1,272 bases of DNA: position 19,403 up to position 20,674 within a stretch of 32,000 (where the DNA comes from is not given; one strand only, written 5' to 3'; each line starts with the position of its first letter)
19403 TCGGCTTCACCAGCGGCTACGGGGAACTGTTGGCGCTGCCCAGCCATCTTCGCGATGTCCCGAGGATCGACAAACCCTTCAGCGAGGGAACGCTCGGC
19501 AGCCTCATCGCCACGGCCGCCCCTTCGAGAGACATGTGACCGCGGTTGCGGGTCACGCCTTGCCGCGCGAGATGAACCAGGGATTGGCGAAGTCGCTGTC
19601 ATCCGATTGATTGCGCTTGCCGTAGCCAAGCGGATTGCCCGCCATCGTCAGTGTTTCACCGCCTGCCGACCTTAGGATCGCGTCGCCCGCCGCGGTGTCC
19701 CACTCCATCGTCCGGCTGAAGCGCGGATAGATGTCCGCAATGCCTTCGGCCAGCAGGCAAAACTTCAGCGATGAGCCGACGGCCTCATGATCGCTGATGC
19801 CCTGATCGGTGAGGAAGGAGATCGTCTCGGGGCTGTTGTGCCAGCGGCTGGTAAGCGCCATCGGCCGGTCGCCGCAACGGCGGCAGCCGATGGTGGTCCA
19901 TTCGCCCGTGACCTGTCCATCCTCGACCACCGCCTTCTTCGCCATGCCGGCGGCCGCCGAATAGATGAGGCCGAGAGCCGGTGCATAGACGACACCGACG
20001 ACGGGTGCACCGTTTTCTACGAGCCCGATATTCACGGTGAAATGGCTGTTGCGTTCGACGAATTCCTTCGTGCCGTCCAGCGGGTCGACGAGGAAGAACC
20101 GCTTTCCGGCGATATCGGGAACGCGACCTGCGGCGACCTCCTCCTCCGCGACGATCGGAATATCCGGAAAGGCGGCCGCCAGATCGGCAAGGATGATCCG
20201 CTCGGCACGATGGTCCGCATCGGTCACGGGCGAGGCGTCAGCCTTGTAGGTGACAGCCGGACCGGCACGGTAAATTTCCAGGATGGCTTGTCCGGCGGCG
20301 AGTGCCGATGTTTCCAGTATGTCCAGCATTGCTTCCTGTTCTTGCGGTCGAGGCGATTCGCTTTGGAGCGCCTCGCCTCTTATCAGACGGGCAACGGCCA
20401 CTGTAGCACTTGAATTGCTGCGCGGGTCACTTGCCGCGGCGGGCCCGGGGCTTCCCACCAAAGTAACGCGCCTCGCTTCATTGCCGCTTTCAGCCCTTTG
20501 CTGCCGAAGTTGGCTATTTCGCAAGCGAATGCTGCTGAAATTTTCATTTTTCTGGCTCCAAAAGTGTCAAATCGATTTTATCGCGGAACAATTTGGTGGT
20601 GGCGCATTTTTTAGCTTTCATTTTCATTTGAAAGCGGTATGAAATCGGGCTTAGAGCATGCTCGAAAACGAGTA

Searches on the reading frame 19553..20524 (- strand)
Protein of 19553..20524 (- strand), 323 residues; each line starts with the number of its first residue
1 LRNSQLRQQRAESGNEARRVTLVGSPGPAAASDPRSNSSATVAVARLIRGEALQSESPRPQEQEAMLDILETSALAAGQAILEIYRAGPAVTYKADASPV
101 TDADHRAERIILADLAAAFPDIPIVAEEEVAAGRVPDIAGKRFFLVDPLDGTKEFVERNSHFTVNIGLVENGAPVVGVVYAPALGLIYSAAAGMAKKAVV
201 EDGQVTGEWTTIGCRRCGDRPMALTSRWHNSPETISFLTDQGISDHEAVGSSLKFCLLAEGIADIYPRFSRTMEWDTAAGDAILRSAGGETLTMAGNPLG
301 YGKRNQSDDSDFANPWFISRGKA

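Call 68: search_protein_families(library=pfam, proteins=[window:19553-20524:-], max_evalue=0.00001)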
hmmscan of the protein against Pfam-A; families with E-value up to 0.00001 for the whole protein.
window:19553-20524:- (323 aa): 1 family
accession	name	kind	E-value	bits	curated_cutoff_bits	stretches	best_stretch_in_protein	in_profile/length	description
PF00459.30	Inositol_P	-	6.4e-51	173.8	27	1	63-304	2-248/271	Inositol monophosphatase family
